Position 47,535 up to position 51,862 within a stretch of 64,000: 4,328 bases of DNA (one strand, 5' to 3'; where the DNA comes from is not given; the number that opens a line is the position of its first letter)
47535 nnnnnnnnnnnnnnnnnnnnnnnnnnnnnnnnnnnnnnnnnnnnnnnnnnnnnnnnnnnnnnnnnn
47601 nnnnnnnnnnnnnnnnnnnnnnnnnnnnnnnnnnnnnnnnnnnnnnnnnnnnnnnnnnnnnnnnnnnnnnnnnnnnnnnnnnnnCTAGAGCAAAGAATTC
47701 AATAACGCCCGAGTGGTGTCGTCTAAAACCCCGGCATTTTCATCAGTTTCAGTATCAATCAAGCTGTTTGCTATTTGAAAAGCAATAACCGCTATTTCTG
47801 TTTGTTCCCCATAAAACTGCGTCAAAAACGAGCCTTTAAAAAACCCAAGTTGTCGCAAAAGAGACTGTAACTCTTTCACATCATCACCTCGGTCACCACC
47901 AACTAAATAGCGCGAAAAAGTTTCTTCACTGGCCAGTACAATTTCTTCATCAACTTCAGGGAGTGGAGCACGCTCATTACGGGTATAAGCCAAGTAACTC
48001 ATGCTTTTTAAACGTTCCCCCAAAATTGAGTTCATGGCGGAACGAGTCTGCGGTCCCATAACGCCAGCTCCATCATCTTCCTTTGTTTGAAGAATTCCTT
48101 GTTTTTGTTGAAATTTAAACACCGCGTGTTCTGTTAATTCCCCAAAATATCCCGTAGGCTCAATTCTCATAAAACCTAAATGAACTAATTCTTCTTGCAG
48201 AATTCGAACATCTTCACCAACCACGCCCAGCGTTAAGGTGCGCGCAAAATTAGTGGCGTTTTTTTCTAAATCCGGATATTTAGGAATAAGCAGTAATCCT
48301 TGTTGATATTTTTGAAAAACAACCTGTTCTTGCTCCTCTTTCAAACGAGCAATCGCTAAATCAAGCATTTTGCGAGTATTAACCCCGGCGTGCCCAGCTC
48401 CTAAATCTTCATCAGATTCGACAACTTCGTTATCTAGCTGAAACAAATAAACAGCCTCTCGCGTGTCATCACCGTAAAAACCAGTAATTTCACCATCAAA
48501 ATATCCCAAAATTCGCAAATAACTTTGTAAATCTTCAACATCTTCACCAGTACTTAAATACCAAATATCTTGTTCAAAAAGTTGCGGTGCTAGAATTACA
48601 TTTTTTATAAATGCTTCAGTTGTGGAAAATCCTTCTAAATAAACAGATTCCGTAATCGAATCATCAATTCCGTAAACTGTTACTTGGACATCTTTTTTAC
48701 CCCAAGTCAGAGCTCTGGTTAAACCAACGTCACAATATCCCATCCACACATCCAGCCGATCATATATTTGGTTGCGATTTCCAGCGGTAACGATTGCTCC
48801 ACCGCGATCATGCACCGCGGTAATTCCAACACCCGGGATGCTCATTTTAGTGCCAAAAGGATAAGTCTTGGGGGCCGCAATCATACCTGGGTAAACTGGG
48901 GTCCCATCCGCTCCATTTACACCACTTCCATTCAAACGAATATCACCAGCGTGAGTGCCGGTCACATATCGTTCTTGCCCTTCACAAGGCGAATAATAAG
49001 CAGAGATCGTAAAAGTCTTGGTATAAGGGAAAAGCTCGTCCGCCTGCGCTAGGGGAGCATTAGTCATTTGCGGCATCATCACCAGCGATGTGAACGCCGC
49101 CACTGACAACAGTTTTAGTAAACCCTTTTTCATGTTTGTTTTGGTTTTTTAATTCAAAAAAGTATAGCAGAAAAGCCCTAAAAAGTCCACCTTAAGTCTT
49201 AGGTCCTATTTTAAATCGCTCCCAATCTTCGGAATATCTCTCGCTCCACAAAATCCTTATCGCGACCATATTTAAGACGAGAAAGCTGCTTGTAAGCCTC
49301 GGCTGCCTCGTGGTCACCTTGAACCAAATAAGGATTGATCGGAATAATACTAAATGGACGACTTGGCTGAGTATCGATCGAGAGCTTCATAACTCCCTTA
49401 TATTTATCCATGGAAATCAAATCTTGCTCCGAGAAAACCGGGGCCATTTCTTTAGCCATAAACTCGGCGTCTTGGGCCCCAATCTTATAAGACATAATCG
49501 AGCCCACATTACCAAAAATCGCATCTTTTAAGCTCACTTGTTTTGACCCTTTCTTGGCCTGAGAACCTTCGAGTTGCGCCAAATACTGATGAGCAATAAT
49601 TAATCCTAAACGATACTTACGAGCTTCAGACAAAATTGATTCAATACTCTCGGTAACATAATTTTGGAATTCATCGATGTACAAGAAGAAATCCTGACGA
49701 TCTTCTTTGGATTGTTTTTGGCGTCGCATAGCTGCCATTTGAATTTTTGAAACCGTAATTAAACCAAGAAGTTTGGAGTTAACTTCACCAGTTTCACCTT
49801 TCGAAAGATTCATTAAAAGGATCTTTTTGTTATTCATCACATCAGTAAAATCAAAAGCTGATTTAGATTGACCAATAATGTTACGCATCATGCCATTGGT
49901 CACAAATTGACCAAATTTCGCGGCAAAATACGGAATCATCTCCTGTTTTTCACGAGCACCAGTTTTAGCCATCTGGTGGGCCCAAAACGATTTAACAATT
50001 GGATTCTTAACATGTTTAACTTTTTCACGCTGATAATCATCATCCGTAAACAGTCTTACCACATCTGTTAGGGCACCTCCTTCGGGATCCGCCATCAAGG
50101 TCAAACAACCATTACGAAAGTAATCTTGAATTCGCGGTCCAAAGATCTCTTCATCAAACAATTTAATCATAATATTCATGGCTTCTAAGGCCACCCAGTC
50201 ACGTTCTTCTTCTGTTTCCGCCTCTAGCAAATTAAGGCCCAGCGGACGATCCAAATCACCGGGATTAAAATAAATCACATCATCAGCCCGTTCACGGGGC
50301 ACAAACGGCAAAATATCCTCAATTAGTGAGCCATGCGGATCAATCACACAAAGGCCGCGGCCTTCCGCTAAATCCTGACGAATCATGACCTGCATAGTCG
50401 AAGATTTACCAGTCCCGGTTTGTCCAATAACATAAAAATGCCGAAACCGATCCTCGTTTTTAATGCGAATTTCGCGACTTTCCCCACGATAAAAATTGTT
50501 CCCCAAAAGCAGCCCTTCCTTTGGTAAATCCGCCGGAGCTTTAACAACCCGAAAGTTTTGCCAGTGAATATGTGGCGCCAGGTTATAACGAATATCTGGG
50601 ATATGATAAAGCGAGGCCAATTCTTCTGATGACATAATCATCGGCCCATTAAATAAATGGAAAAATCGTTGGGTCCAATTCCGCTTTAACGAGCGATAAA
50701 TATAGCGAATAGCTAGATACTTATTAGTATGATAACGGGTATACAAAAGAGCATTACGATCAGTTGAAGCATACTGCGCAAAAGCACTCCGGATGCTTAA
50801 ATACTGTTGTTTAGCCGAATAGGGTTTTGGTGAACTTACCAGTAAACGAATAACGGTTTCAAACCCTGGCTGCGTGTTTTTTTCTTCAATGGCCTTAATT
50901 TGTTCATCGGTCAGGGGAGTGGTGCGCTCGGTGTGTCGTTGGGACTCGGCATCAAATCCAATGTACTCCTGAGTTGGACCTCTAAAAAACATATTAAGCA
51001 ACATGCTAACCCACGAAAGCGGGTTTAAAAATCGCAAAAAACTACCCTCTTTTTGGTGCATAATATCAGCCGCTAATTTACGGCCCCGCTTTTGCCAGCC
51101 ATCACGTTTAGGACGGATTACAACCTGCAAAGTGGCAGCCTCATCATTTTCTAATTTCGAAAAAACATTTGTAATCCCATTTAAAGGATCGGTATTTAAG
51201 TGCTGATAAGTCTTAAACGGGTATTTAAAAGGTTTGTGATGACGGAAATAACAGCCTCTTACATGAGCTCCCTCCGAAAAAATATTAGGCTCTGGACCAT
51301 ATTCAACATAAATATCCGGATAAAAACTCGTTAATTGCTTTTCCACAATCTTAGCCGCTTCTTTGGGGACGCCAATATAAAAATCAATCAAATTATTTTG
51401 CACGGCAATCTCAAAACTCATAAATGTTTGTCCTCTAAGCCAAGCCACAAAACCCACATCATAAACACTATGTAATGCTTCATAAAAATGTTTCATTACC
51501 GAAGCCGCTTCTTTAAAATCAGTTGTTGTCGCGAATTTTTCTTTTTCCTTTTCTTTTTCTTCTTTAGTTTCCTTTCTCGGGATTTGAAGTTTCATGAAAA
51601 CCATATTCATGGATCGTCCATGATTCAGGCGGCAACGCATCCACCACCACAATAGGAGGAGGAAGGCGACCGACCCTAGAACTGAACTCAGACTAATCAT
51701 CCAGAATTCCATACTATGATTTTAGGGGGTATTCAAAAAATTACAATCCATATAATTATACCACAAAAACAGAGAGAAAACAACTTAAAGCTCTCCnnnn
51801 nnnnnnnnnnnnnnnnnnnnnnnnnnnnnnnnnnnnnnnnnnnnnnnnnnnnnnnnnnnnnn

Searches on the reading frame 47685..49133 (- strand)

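Call 118: search_protein_families(library=pfam, proteins=[window:47685-49133:-], max_evalue=0.001)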
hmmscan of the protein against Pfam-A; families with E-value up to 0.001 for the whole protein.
window:47685-49133:- (482 aa): 2 families
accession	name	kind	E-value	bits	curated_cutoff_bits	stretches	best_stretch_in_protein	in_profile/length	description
PF01471.23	PG_binding_1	-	7.8e-35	119.3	23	3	306-367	2-57/57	Putative peptidoglycan binding domain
PF08823.16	PG_binding_2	-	8.5e-11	42.4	21.1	0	194-231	13-50/74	Putative peptidoglycan binding domain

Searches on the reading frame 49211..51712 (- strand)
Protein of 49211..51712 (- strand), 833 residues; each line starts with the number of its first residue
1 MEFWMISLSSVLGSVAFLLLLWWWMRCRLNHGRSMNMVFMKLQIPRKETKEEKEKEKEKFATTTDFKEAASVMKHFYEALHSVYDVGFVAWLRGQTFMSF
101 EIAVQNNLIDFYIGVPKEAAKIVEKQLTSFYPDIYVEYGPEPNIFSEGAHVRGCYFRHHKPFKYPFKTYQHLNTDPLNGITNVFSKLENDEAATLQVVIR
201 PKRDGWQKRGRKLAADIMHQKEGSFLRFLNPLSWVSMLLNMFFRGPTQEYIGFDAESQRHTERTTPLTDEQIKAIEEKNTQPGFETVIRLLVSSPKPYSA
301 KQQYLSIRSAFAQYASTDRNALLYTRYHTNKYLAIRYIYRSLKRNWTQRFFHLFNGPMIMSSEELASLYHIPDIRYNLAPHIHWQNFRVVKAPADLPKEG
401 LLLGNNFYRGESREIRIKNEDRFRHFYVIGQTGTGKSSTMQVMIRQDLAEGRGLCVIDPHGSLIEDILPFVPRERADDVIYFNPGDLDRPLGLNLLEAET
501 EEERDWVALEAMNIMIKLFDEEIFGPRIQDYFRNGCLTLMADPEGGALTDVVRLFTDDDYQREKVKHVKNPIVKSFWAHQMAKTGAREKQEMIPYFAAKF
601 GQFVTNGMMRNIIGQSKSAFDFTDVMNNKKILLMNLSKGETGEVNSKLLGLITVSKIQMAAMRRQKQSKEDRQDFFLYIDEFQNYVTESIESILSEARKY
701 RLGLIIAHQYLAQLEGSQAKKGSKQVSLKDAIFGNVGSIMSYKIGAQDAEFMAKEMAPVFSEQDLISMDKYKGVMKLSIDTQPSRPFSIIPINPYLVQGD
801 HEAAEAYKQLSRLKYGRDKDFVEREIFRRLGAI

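Call 115: search_protein_families(library=pfam, proteins=[window:49211-51712:-], max_evalue=0.00001)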
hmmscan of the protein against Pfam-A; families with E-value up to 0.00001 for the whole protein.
window:49211-51712:- (833 aa): 3 families
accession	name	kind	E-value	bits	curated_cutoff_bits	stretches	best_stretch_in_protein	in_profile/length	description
PF10412.15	TrwB_AAD_bind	-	1.2e-10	41.3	20.5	1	420-725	12-297/387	Type IV secretion-system coupling protein DNA-binding domain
PF02534.20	T4SS-DNA_transf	-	6e-10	39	20.1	1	406-726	31-356/468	Type IV secretory system Conjugative DNA transfer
PF01935.23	DUF87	-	4.3e-08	34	23.2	1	420-461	20-62/220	Helicase HerA, central domain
